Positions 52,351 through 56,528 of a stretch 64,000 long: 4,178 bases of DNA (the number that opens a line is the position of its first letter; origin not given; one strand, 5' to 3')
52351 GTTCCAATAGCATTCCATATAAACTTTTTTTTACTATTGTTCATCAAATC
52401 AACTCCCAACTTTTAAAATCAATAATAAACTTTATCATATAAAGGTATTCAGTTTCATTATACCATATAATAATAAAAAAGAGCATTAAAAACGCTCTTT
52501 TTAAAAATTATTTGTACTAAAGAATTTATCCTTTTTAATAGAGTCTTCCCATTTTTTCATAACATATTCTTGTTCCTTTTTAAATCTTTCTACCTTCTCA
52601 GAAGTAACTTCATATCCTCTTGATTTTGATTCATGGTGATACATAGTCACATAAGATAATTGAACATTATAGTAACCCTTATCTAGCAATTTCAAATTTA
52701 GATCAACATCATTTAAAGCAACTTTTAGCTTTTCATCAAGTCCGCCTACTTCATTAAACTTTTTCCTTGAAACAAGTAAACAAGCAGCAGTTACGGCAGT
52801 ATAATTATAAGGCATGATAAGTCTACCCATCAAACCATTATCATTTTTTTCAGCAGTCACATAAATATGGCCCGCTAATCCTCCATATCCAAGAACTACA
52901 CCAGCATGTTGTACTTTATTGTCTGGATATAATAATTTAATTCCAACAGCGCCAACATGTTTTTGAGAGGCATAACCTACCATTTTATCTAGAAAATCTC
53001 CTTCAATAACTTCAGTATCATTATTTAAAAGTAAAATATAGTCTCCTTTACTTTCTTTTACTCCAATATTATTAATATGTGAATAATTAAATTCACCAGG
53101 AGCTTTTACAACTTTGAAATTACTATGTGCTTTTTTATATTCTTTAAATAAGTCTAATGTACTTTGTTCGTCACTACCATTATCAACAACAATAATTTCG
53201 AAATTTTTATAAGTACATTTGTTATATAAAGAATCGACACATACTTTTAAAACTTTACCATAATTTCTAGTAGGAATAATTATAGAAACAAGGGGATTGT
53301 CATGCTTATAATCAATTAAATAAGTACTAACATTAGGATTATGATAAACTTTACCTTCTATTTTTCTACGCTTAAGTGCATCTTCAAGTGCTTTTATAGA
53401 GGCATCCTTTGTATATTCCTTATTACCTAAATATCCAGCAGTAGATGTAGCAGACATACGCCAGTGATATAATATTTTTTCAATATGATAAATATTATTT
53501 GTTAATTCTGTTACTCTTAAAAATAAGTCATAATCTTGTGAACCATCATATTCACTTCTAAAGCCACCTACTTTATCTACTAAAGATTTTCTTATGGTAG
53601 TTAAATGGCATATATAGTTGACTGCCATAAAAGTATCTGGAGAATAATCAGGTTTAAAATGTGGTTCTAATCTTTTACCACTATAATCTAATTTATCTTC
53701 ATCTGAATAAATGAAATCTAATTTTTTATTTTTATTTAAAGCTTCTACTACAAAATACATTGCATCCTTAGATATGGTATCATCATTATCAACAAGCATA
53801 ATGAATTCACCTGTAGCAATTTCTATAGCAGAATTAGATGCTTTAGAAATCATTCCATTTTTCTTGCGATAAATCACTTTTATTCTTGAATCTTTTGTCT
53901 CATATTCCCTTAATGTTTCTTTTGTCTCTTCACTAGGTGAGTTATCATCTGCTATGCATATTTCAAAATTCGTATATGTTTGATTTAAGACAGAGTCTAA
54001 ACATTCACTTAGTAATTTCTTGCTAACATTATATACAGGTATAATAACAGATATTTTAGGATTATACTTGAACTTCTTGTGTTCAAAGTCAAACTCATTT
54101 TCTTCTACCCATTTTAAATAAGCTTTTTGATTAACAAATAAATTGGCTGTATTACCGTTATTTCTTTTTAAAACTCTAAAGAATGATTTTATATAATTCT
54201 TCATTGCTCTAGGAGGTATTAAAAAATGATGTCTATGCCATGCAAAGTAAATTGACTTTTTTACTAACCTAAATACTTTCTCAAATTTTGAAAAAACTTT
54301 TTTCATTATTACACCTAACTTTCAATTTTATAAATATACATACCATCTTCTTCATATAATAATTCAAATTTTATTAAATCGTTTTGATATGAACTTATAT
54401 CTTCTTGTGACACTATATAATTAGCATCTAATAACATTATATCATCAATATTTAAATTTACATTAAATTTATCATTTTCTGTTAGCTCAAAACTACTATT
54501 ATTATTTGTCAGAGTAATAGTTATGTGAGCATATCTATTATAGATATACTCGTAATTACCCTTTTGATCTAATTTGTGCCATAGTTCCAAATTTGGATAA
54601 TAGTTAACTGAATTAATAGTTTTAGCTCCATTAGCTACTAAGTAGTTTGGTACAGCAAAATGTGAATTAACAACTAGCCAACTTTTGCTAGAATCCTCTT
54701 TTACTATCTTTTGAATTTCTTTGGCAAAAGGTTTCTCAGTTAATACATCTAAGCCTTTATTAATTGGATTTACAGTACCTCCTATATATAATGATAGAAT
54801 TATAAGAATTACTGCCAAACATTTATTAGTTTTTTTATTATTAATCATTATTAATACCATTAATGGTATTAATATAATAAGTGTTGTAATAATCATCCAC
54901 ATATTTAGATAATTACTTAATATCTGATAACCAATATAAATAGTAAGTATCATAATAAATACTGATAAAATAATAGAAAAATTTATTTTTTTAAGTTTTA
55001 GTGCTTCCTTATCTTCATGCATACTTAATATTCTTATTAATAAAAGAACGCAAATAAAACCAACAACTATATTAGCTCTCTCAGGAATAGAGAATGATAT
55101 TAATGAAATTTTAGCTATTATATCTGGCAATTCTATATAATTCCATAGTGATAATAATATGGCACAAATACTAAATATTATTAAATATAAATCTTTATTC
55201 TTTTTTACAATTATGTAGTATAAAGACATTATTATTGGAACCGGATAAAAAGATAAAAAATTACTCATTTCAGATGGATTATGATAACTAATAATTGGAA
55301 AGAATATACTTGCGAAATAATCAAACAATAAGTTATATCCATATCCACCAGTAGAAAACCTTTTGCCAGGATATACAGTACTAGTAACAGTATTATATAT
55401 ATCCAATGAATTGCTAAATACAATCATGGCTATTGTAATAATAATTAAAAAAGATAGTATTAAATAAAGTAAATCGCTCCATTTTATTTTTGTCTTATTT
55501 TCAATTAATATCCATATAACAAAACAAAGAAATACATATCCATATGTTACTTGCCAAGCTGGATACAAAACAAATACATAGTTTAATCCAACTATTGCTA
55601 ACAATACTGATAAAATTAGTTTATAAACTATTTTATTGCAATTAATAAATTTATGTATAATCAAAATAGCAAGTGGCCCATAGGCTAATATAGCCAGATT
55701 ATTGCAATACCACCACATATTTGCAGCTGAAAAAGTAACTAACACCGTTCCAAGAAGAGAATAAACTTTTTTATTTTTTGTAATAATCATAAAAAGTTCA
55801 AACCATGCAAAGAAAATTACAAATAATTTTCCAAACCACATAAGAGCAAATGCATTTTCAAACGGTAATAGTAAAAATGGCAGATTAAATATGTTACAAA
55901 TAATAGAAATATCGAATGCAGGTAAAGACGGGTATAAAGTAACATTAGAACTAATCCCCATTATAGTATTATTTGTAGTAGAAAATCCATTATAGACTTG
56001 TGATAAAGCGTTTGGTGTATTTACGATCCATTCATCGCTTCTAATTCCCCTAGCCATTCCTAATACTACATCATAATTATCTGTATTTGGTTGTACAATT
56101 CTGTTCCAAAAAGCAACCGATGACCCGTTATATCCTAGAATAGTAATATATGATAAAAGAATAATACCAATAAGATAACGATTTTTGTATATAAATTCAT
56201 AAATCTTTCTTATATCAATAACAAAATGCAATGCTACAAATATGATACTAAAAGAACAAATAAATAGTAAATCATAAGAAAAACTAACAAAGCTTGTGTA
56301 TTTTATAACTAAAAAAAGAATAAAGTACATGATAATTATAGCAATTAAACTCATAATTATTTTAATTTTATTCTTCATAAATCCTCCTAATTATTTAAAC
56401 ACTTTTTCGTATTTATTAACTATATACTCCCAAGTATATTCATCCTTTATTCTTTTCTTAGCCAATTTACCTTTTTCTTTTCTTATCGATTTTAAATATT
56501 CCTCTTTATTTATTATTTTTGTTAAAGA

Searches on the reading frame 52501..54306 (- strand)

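Call 29: search_protein_families(library=pfam, proteins=[window:52501-54306:-], max_evalue=0.00001)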
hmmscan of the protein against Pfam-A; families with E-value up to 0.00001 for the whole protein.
window:52501-54306:- (601 aa): 3 families
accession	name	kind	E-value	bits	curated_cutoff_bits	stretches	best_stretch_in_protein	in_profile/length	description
PF00535.33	Glycos_transf_2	-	5.2e-57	192.9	23.3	2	86-243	1-164/168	Glycosyl transferase family 2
PF13641.12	Glyco_tranf_2_3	-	2.2e-24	87.2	27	2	340-558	3-212/230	Glycosyltransferase like family 2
PF10111.15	Glyco_tranf_2_2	-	9.4e-19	68.4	27.3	2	341-552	1-211/276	Glycosyltransferase like family 2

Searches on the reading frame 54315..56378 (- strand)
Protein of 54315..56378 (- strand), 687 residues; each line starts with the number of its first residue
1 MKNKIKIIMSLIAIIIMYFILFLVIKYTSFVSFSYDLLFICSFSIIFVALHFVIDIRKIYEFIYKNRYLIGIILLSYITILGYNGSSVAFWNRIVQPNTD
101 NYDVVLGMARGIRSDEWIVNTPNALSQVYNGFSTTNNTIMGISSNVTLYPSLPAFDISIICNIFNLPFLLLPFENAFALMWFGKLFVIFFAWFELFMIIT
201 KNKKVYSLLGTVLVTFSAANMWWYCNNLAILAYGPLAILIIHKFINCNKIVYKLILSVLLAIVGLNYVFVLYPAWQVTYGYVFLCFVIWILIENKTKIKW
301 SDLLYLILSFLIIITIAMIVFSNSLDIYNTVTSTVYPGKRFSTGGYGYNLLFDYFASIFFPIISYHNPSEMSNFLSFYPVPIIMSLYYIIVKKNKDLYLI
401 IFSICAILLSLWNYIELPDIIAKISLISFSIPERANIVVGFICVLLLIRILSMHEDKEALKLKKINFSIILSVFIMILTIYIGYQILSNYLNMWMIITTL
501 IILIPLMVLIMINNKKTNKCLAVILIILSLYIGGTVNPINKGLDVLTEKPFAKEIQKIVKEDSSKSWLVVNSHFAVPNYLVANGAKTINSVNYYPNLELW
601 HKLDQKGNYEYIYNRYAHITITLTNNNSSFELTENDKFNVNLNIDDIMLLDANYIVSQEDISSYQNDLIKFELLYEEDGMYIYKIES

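Call 29: search_protein_families(library=pfam, proteins=[window:54315-56378:-], max_evalue=0.00001)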
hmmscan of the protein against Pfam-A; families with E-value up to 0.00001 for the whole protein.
window:54315-56378:- (687 aa): 2 families
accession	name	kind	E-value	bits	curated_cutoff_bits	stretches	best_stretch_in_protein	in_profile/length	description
PF24677.1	DUF7657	-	3.4e-95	319.6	26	1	66-452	2-400/401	Domain of unknown function (DUF7657)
PF24672.1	DUF7654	-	1e-45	155.4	27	1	546-686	2-142/145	Domain of unknown function (DUF7654)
